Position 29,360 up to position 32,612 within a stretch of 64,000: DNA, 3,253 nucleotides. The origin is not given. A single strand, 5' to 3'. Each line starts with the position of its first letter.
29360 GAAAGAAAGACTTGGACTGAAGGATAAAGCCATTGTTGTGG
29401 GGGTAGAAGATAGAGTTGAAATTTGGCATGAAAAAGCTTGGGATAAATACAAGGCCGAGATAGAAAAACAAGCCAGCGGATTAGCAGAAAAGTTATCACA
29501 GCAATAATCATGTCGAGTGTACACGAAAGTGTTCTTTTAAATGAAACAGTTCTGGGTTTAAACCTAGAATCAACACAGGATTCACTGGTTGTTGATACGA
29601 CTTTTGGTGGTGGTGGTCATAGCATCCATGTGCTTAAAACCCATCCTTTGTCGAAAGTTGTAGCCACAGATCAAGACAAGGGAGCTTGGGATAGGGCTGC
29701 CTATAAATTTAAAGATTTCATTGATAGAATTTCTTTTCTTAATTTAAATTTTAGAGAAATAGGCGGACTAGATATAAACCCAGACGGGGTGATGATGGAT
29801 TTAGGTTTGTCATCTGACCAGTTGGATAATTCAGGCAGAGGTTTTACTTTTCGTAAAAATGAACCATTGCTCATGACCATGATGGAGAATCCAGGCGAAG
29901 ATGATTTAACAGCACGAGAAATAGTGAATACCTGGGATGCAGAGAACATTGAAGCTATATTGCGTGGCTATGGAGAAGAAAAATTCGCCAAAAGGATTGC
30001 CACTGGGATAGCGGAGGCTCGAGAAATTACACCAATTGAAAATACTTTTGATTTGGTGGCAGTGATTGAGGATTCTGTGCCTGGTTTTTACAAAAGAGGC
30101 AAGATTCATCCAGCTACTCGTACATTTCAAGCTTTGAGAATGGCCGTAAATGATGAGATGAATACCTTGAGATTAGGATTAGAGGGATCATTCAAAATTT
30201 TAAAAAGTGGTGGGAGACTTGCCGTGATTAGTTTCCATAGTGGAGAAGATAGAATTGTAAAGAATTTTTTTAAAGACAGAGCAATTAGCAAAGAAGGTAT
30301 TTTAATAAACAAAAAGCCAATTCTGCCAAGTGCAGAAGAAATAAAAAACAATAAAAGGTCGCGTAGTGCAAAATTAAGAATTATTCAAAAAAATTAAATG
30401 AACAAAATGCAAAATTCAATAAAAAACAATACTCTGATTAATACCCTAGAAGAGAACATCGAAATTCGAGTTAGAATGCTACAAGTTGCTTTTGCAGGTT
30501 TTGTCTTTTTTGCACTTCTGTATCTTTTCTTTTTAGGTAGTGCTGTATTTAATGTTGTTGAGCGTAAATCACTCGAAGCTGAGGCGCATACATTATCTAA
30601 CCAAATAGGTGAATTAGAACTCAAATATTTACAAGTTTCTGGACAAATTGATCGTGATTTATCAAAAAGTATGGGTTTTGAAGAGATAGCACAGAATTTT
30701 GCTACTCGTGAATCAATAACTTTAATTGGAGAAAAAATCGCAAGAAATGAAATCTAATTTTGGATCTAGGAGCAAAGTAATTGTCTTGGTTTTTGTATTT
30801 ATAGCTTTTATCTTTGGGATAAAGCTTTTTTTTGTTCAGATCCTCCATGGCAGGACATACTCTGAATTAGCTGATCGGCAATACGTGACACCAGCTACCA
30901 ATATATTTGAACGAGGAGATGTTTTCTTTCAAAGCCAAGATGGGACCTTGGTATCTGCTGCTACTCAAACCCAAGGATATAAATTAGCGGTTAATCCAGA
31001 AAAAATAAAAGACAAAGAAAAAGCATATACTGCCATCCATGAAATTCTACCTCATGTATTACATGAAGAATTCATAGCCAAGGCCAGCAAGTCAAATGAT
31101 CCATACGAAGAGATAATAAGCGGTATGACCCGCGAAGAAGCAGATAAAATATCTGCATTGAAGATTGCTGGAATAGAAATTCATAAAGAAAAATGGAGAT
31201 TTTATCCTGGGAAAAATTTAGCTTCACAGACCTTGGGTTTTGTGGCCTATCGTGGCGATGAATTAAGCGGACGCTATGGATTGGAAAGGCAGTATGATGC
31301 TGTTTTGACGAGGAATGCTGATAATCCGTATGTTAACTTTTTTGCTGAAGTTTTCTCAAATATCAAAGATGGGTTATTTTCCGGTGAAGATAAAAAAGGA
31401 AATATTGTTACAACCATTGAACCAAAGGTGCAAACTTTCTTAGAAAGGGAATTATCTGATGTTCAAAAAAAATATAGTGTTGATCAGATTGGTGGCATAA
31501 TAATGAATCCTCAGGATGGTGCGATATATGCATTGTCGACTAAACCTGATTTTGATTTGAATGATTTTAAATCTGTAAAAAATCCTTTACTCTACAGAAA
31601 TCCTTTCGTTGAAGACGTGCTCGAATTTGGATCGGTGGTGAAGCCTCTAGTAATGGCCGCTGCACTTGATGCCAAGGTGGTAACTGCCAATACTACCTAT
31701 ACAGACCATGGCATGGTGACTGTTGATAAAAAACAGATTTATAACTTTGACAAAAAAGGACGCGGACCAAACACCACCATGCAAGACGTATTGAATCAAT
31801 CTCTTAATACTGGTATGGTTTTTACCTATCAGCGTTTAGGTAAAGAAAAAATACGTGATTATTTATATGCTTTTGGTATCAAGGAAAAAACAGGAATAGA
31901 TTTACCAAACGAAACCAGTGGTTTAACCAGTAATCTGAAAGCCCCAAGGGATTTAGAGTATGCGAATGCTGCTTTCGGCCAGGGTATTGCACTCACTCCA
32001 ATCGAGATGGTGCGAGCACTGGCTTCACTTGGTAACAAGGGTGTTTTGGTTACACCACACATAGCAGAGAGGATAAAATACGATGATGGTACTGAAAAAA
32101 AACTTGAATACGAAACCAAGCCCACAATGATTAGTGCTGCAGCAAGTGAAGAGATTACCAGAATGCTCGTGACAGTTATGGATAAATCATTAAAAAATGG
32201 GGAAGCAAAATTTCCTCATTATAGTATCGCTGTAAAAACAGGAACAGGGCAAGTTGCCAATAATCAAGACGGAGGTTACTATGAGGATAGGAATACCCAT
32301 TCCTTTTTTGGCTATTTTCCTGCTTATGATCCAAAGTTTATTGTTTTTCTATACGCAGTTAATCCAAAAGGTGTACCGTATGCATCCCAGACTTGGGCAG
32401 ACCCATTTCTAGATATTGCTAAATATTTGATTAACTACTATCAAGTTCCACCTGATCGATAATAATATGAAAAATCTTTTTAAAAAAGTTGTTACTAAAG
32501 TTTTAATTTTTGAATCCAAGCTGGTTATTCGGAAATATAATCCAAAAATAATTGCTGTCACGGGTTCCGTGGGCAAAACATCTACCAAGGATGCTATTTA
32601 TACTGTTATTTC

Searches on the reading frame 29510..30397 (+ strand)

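Call 88: search_protein_families(library=pfam, proteins=[window:29510-30397:+], max_evalue=0.00001)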
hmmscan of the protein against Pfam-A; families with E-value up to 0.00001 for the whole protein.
window:29510-30397:+ (295 aa): 1 family
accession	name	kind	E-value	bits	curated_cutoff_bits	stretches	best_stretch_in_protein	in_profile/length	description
PF01795.25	Methyltransf_5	-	5e-92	309.1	27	1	3-294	2-308/309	MraW methylase family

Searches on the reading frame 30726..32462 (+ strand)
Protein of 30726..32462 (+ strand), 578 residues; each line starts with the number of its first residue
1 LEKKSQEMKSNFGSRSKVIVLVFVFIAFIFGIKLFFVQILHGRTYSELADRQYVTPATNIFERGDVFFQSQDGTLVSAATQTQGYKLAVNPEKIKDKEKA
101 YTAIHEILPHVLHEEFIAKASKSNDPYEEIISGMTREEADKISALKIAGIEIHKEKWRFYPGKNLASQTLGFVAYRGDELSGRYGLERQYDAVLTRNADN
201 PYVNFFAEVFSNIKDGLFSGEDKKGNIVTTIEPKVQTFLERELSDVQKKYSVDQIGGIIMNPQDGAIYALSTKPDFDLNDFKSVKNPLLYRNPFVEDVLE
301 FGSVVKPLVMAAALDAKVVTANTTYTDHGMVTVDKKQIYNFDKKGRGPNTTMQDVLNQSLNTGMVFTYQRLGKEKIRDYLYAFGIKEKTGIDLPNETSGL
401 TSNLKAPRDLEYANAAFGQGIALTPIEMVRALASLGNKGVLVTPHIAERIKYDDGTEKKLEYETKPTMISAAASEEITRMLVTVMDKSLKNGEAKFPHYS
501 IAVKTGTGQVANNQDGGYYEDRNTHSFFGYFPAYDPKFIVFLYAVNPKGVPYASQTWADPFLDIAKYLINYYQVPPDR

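Call 88: search_protein_families(library=pfam, proteins=[window:30726-32462:+], max_evalue=0.00001)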
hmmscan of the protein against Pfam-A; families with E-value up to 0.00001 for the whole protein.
window:30726-32462:+ (578 aa): 2 families
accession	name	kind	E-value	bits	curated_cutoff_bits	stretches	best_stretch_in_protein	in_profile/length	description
PF00905.27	Transpeptidase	-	1.5e-63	215.2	22.1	1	258-558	4-290/299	Penicillin binding protein transpeptidase domain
PF03717.20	PBP_dimer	-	1.9e-08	35.4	24.4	1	79-194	18-158/180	Penicillin-binding Protein dimerisation domain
